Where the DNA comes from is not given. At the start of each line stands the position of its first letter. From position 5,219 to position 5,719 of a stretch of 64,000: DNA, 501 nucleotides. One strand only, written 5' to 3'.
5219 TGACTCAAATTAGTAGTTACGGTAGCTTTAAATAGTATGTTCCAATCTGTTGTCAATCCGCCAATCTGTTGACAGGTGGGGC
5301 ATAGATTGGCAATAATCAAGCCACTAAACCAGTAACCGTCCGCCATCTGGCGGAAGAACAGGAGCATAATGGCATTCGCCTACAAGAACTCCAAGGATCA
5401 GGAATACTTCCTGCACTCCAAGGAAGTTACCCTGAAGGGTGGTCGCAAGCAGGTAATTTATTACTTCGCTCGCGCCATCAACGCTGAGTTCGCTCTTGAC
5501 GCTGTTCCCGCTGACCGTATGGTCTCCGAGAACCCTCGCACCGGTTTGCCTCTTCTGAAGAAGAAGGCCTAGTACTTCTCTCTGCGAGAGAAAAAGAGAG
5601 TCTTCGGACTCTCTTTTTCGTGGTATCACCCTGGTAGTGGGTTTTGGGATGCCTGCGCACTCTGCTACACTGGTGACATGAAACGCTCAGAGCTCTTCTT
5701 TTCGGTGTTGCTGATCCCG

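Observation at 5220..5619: Stand-alone highly expressed small-protein gene with a repeat-containing promoter and double terminator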

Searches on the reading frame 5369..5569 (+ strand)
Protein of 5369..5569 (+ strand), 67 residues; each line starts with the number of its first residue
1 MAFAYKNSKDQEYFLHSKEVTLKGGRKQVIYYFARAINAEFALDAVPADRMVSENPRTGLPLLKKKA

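Call 5: search_protein_families(library=pfam, proteins=[window:5369-5569:+], max_evalue=10)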
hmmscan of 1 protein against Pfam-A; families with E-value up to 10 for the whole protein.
window:5369-5569:+ (67 aa): 0 families

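Call 7: find_homologous_proteins(query=window:5369-5569:+, max_evalue=10)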
Query seq(67 aa) (67 aa): 187 proteins with E <= 10 among 187 candidates; the best 120 are listed.
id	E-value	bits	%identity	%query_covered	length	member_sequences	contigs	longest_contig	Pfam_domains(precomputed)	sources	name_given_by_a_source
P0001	8.6e-35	134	96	100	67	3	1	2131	-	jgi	jgi:hypothetical protein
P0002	9.3e-33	128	90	100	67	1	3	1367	-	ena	-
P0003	1.7e-32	127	91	99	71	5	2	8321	-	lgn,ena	-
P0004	2.0e-32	127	91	100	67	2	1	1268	-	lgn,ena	-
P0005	3.6e-32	126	91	100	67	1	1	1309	-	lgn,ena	-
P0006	4.0e-32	126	89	99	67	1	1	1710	-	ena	-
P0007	1.4e-31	124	90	100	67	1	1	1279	-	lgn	-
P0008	1.8e-30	120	88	99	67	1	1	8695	-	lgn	-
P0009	3.2e-30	120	88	99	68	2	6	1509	-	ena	-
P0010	5.3e-30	119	82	99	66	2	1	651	-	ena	-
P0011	6.2e-30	119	84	100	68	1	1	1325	-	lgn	-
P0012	1.5e-29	118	85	100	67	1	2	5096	-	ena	-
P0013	1.5e-29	118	84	100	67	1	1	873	-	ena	-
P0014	2.6e-29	117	85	97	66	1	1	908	-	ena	-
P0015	5.1e-29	116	83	99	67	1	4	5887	-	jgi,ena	-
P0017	6.7e-29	116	82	99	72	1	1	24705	-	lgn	-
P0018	8.2e-29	115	79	100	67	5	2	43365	-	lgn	-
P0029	4.0e-27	110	81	100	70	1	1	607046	-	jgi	jgi:hypothetical protein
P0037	6.2e-26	106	79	100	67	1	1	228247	-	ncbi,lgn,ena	-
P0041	2.6e-25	104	78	100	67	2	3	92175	-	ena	-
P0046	1.0e-24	102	77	97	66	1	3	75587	-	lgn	-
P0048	1.4e-24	102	78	97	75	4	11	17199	-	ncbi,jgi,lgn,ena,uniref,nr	ncbi:MAG: hypothetical protein ACD_83C00183G0002 [uncultured bacterium]|uniref:Uncharacterized prote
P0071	3.0e-21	91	73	100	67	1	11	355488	-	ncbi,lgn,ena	-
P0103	1.2e-17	80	65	97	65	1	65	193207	-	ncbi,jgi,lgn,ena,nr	ncbi:MAG: hypothetical protein WCN86_02025 [bacterium]|jgi:hypothetical protein|nr:hypothetical prot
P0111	8.4e-17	78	63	97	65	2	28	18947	-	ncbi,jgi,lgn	jgi:YHS domain-containing protein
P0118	3.1e-16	76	60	97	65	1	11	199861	-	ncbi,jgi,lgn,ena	-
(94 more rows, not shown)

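Call 8: search_protein_families(library=ncbifam, proteins=[window:5369-5569:+], max_evalue=10)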
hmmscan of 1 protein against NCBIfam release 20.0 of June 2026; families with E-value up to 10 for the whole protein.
window:5369-5569:+ (67 aa): 0 families

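Call 9: search_protein_families(library=phrogs, proteins=[window:5369-5569:+], max_evalue=10)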
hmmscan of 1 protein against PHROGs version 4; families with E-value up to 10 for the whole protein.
window:5369-5569:+ (67 aa): 0 families

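Call 15: search_solved_structures(query=A1, max_evalue=10, show_alignments=3)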
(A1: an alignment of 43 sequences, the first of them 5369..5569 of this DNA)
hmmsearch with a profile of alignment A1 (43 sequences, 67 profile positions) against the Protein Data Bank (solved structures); distinct sequences matched with E-value up to 10: 1.
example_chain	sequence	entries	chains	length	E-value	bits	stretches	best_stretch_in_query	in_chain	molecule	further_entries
9cjk_D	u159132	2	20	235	0.45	13.5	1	27-60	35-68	Transmembrane emp24 domain-containing protein 9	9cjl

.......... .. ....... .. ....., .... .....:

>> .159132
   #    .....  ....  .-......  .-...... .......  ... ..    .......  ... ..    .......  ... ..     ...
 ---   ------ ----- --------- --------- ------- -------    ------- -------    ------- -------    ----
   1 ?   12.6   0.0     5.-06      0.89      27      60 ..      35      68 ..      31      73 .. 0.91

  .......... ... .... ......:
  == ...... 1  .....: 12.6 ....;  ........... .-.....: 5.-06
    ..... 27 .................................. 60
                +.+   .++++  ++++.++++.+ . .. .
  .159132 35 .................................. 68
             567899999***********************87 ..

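Call 16: find_encoding_contigs(protein=window:5369-5569:+, flank=3000, max_places=6)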
Protein window:5369-5569:+ (67 aa): 5 contigs read that carry it; 3 places shown.
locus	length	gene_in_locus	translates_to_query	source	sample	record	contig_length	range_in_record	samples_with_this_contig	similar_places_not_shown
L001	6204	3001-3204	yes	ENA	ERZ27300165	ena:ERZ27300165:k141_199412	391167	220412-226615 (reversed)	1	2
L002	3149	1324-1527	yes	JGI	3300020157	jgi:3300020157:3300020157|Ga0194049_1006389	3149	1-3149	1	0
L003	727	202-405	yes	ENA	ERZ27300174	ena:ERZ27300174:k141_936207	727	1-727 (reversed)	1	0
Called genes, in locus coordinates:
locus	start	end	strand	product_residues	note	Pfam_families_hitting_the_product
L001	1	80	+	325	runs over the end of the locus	PF02779:Transket_pyr, PF02780:Transketolase_C, PF22613:Transketolase_C_1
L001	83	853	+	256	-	-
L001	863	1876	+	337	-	PF00294:PfkB, PF08543:Phos_pyr_kin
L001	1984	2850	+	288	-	PF00389:2-Hacid_dh, PF02826:2-Hacid_dh_C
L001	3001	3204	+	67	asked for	-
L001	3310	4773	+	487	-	PF02397:Bac_transf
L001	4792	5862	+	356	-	PF13439:Glyco_transf_4, PF00534:Glycos_transf_1, PF13692:Glyco_trans_1_4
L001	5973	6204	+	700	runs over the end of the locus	PF02518:HATPase_c, PF00204:DNA_gyraseB, PF01751:Toprim, PF00986:DNA_gyraseB_C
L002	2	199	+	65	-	?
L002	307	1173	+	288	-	PF00389:2-Hacid_dh, PF02826:2-Hacid_dh_C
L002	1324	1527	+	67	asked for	-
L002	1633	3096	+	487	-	PF02397:Bac_transf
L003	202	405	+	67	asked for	-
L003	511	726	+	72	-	?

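Call 17: find_encoding_contigs(protein=P0029, flank=3000, max_places=3)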
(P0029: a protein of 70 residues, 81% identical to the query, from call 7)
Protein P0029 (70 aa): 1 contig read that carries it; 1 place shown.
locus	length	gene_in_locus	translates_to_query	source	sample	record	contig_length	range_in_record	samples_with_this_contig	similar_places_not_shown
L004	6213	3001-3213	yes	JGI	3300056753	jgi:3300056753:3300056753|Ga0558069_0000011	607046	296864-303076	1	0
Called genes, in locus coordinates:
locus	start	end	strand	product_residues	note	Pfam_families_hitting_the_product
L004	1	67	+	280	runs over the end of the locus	PF00456:Transketolase_N, PF13292:DXP_synthase_N, PF00676:E1_dh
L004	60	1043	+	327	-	PF02779:Transket_pyr, PF02780:Transketolase_C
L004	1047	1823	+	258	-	PF01116:F_bP_aldolase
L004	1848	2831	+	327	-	PF00294:PfkB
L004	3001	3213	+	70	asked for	-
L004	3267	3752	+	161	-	-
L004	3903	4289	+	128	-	-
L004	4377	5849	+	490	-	PF02397:Bac_transf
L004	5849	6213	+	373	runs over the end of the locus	PF13439:Glyco_transf_4 (weak), PF00534:Glycos_transf_1, PF13692:Glyco_trans_1_4, PF20706:GT4-conflict (weak)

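Call 18: find_encoding_contigs(protein=P0103, flank=3000, max_places=4)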
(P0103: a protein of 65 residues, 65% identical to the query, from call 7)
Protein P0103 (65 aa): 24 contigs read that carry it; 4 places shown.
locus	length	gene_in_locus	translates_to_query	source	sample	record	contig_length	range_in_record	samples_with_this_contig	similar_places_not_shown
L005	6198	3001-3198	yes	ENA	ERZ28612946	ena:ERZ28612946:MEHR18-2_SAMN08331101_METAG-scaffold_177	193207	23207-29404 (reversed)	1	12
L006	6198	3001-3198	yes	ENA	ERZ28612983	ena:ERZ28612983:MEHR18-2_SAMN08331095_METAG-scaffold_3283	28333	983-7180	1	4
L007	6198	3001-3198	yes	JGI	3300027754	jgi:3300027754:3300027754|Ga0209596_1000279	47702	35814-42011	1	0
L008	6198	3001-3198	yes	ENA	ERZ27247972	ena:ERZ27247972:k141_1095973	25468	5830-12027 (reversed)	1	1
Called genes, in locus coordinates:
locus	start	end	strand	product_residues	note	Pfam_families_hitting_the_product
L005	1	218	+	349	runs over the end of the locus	PF01594:AI-2E_transport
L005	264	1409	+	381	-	PF00390:malic, PF03949:Malic_M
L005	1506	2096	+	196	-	-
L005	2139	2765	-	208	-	PF01726:LexA_DNA_bind, PF00717:Peptidase_S24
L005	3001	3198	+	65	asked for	-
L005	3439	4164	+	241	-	PF04203:Sortase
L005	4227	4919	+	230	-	PF13828:DUF4190 (weak)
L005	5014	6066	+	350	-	PF00149:Metallophos (faint), PF12850:Metallophos_2 (faint)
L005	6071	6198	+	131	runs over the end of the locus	PF04977:DivIC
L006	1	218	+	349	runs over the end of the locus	PF01594:AI-2E_transport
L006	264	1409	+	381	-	PF00390:malic, PF03949:Malic_M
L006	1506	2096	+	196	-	-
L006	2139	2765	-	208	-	PF01726:LexA_DNA_bind, PF00717:Peptidase_S24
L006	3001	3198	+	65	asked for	-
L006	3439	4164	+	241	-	PF04203:Sortase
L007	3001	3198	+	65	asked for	-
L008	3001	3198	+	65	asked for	-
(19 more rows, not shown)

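Call 21: predict_structure(alignment_id=A1)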
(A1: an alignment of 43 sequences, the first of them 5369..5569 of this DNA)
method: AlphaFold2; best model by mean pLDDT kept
length: 67 residues; sequences in the alignment: 43
mean_pLDDT: 93.8   pTM: 0.73
mean pLDDT of the five models: 93.8, 92.7, 92.4, 90.9, 90.8
residues with pLDDT >= 90: 64; 70-90: 3; 50-70: 0; < 50: 0
segments of 3 or more residues with pLDDT < 50: none
pLDDT, mean of each block of 10 residues (from residue 1): 93 96 94 95 94 93 91
secondary structure, 60 per line:
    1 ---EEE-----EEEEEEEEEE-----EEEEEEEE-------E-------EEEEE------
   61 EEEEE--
elements in order: E4-6 E12-21 E27-34 E50-54 E61-65

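Call 25: search_protein_representatives(alignment_id=A1)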
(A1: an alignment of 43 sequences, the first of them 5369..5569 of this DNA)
Query: 43 sequences, 67 profile positions. Proteins with E-value up to 0.001 (for the whole library): 1207; up to 1e-10: 453; up to 1e-30: 2. The best 150 are listed.
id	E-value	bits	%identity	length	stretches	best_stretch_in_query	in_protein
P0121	7.2e-33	128.2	-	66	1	1-66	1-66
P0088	7.3e-31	121.8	-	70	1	1-66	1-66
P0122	9.5e-28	111.9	-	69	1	1-66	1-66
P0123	1.4e-27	111.4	-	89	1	1-66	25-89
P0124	1.5e-25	104.8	-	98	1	1-66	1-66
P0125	1.9e-25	104.5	-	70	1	1-66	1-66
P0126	3.2e-25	103.7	-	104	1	1-66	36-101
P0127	3.6e-25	103.6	-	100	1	1-65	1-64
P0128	4.7e-25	103.2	-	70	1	1-66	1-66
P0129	1.4e-24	101.7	-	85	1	1-66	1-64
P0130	1.5e-24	101.6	-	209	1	2-65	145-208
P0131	2.4e-24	100.9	-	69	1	1-66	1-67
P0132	4.4e-24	100.1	-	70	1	1-66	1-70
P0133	5.5e-24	99.8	-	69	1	1-65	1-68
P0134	1.1e-23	98.8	-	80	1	1-66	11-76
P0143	4.0e-22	93.8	-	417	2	9-66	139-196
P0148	3.3e-21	90.9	-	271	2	12-66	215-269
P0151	4.9e-21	90.4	-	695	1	2-65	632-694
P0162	4.8e-20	87.2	-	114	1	1-66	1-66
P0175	2.9e-19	84.7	-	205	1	1-66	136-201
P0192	1.2e-18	82.7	-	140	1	1-66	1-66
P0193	1.2e-18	82.7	-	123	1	2-66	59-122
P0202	5.5e-18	80.6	-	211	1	3-66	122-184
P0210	1.0e-17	79.7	-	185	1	3-65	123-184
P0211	1.1e-17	79.7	-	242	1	2-66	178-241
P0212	1.3e-17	79.4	-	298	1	1-65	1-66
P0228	4.0e-17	77.8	-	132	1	1-64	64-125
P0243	1.7e-16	75.8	-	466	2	12-64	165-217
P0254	2.5e-16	75.3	-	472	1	9-66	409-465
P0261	6.0e-16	74.1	-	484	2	12-65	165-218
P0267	9.4e-16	73.4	-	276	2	12-65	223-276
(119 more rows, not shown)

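Call 27: search_protein_families(library=pfam, proteins=[P0130, P0143, P0151, P0254, P0243, P0261, P0148, P0267, P0211, P0212], max_evalue=0.01)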
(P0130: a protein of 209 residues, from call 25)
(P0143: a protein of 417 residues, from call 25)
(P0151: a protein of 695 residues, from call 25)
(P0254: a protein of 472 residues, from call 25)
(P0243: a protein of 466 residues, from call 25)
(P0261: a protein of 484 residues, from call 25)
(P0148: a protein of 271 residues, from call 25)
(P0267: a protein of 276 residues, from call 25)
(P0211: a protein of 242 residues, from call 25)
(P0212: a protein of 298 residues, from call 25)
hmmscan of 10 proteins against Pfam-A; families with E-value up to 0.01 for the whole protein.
P0130 (209 aa): 0 families

P0143 (417 aa): 2 families
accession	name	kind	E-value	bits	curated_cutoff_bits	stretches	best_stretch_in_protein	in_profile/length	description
PF11722.13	zf-TRM13_CCCH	-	2.5e-07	30.6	20.9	2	366-382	13-29/29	CCCH zinc finger in TRM13 protein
PF23477.1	zf_Tbcl_2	-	0.0045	17.1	27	0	67-96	2-32/37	Probable treble clef zinc finger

P0151 (695 aa): 4 families
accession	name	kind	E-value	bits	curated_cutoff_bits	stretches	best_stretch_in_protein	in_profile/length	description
PF07693.20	KAP_NTPase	-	4.1e-33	115.3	20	1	39-493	1-287/293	KAP family P-loop domain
PF20693.3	YobI-ATPase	-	0.0002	21.5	27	0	175-318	105-239/363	YobI-like P-loop NTPase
PF13191.12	AAA_16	-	0.0012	19.8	32.6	0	44-93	10-60/167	AAA ATPase domain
PF00910.28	RNA_helicase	-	0.0081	17.1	21.5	0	63-101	3-41/105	RNA helicase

P0254 (472 aa): 4 families
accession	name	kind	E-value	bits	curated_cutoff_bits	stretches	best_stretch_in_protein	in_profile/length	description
PF13676.11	TIR_2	-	1.6e-32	113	28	1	250-370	1-122/122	TIR domain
PF14280.11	DUF4365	-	1.5e-14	54.7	24.3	1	100-220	18-136/139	Domain of unknown function (DUF4365)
PF01582.25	TIR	-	1.3e-08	35.3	21.3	1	260-343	16-98/179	TIR domain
PF08937.16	ThsB_TIR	-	0.0061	17.4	21.2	0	287-327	46-86/100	Thoeris protein ThsB, TIR-like domain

P0243 (466 aa): 0 families

P0261 (484 aa): 1 family
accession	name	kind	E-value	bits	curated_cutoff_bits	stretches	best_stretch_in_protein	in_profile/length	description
PF05887.16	Trypan_PARP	-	0.00029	21.3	100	1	68-120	63-113/134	Procyclic acidic repetitive protein (PARP)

P0148 (271 aa): 0 families

P0267 (276 aa): 2 families
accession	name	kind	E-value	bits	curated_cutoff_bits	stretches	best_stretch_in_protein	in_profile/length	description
PF02365.20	NAM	-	0.0037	18.2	27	0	141-179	47-84/122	No apical meristem (NAM) protein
PF03706.18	LPG_synthase_TM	-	0.0058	16.6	33.4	1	15-72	123-183/302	Lysylphosphatidylglycerol synthase TM region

P0211 (242 aa): 0 families

P0212 (298 aa): 1 family
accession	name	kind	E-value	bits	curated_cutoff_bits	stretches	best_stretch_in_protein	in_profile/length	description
PF14082.12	SduA_C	-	1.5e-16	61.4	27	1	141-286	3-158/159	Shedu protein SduA, C-terminal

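Call 29: fold_search(model_id=the predicted structure, library=pdb)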
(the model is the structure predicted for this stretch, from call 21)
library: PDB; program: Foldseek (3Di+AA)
matches with E <= 10: 198; with E <= 0.001: 0
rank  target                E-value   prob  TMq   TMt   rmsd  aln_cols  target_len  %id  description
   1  8xci_F                1.4e+00  0.08  0.25  0.07  13.4        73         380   19  Open state of central tail fiber of bacteriophage lambda upon binding to LamB (released 2024-05-01)
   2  7nvn_N                2.4e+00  0.12  0.32  0.22   9.4        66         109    8  Human TRiC complex in closed state with nanobody and tubulin bound (released 2022-03-02)
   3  9klt                  2.4e+00  0.06  0.21  0.23  15.5        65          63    9  Crystal structure of a Streptococcal protein G B1 mutant (released 2026-01-28)
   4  6q4w_B                2.6e+00  0.09  0.22  0.09   6.7        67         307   13  Structure of MPT-1, a GDP-Man-dependent mannosyltransferase from Leishmania mexicana (released 2019-09-18)
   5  6num                  2.7e+00  0.16  0.36  0.06   9.5        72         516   14  The structure of GH32 from Bifidobacteium adolescentis (released 2020-02-05)
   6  1ae3                  2.7e+00  0.10  0.34  0.29  10.4        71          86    8  MUTANT R82C OF GENE V PROTEIN (SINGLE-STRANDED DNA BINDING PROTEIN) (released 1997-09-04)
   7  2kig_MODEL_1_A        2.7e+00  0.09  0.31  0.16   9.9        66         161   17  A PH domain within OCRL bridges clathrin mediated membrane trafficking to phosphoinositide metabolism (released 2009-06-30)
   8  9p8l_B                2.7e+00  0.08  0.21  0.16   8.9        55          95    5  Structure of Lockin in complex with 3'cADPR (released 2025-07-30)
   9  4lk0_D                2.9e+00  0.05  0.22  0.03  13.7       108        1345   12  Crystal Structure Analysis of the E.coli holoenzyme/T7 Gp2 complex (released 2013-11-13)
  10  3nm7_B                3.0e+00  0.30  0.30  0.28   4.1        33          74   12  Crystal Structure of Borrelia burgdorferi Pur-alpha (released 2010-10-06)
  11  4qqs_A                3.0e+00  0.14  0.35  0.11   8.2        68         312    9  Crystal structure of a thermostable family-43 glycoside hydrolase (released 2015-03-11)
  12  4jus_G                3.0e+00  0.06  0.25  0.21  12.9        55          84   13  Crystal structure of a fragment of Human HSPB6 (released 2014-02-05)
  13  3pig_A                3.2e+00  0.15  0.36  0.07   8.9        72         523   14  beta-fructofuranosidase from Bifidobacterium longum (released 2011-04-27)
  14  1vhz_A                3.2e+00  0.09  0.33  0.14  15.8        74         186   12  Crystal structure of ADP compounds hydrolase (released 2003-12-30)
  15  7waz_A                3.4e+00  0.16  0.33  0.03   6.9        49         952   14  PlmCasX-sgRNAv1-dsDNA ternary complex at ts loading state (released 2022-03-16)
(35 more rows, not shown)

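Call 33: find_related_loci(query=A2, collection=genome_contigs, flank=3000)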
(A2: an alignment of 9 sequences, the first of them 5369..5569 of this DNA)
Query A2 (67 aa) in genome_contigs; peptide patterns used: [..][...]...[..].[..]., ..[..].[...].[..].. (x = any residue, [..] = any of these).
165 stretches matched a pattern; 131 encode a relative of the query (tblastn E <= 1e-3); the best 80 are kept; 80 distinct loci.
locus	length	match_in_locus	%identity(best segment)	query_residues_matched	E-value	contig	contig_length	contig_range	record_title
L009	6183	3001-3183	77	1-61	5e-30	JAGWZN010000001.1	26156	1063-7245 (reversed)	MAG: Patescibacteria group bacterium isolate REEB54 contig-150_2264, whole genome shotgun sequence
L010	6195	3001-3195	75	1-65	4e-29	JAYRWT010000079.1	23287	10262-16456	MAG: Patescibacteria group bacterium isolate EBPR_ori4bin.13 k141_189601, whole genome shotgun sequence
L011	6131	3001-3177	78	1-59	2e-29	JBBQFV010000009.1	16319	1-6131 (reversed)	MAG: Patescibacteria group bacterium isolate Co_metawrap_1003 Cmw_1003_k141_19283262_length_16319_cov_8.0000, whole geno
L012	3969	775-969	71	1-65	2e-27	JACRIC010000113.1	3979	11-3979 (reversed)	MAG: Candidatus Peregrinibacteria bacterium isolate NC_groundwater_1793_Pr3_B-0.1um_44_7 SR-2_scaffold_141_3941517, whol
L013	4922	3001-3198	65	1-66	2e-26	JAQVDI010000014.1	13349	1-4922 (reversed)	MAG: Patescibacteria group bacterium isolate STE_108 NODE_11232_length_13349_cov_5.949705_Sandtown_E, whole genome shotg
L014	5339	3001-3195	66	1-65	2e-26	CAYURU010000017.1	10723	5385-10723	MAG TPA_asm: uncultured Candidatus Peribacteria bacterium isolate SRP192927_co1_1008 genome assembly, contig: NODE_14905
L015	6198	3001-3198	67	1-67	5e-26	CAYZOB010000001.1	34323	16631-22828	MAG TPA_asm: uncultured Candidatus Peribacteria bacterium isolate binchicken_co203_530 genome assembly, contig: k141_767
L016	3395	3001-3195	65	1-65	9e-26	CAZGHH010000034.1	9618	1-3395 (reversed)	MAG TPA_asm: uncultured Candidatus Peribacteria bacterium isolate SRP192927_co1_1108 genome assembly, contig: NODE_17673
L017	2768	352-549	66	1-67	1e-25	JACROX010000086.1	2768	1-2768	MAG: Candidatus Peregrinibacteria bacterium isolate NC_groundwater_1972_Pr3_S-0.2um_39_2 scaffold_489449, whole genome s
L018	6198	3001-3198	66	1-67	1e-25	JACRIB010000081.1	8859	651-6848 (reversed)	MAG: Candidatus Peregrinibacteria bacterium isolate NC_groundwater_1792_Pr3_B-0.1um_42_231 SR-2_scaffold_141_2147610, wh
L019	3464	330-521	66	1-65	3e-25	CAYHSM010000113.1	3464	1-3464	MAG TPA_asm: uncultured Candidatus Peribacteria bacterium isolate ERP119705_co15_234 genome assembly, contig: NODE_39730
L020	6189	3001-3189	64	1-64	4e-25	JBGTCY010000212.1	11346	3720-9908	MAG: Chitinophagales bacterium isolate JTS-RE130 k141_7626576, whole genome shotgun sequence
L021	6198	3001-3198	66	1-67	4e-25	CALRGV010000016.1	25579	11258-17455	MAG: Candidatus Peribacteria bacterium isolate TH-Jun18-111 genome assembly, contig: TH-Jun18-C3849, whole genome shotgu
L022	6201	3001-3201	66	1-65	9e-25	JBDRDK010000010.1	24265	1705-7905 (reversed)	MAG: bacterium isolate MEGAHIT-group-1.245 k141_1872833, whole genome shotgun sequence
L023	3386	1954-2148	65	1-66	8e-25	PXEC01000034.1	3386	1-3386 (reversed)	MAG: Candidatus Peregrinibacteria bacterium isolate T3Sed10_362m T3-Sed10-C86389, whole genome shotgun sequence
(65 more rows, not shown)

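Call 42: search_protein_families(library=pfam, alignment_id=A3, max_evalue=1)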
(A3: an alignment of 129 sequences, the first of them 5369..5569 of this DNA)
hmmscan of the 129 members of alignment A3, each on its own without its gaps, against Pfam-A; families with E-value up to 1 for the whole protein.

A. member 1, window:5369-5569:+ (67 aa): 0 families

B. families by the number of members that match (of 129 scanned): 33 families (the first 25 are shown)
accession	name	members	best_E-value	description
PF00397.32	WW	5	0.16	WW domain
PF03640.20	Lipoprotein_15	3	0.015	Secreted repeat of unknown function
PF18695.7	cPLA2_C2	2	0.062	Cytosolic phospholipases A2 C2-domain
PF02831.20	gpW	1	0.0016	gpW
PF10418.14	DHODB_Fe-S_bind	1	0.0029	Iron-sulfur cluster binding domain of dihydroorotate dehydrogenase B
PF06070.16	Herpes_UL32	1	0.014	Herpesvirus large structural phosphoprotein UL32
PF19127.6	Choline_bind_3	1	0.017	Choline-binding repeat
PF20610.3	TED_2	1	0.026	Thioester domain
PF19848.4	DUF6323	1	0.042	Family of unknown function (DUF6323)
PF02946.19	GTF2I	1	0.051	GTF2I-like repeat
PF01473.26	Choline_bind_1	1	0.059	Putative cell wall binding repeat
PF05113.18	DUF693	1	0.064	Protein of unknown function (DUF693)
PF09003.16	Arm-DNA-bind_1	1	0.066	Bacteriophage lambda integrase, Arm DNA-binding domain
PF08336.16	P4Ha_N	1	0.069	Prolyl 4-Hydroxylase alpha-subunit, N-terminal region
PF02919.20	Topoisom_I_N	1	0.073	Eukaryotic DNA topoisomerase I, DNA binding fragment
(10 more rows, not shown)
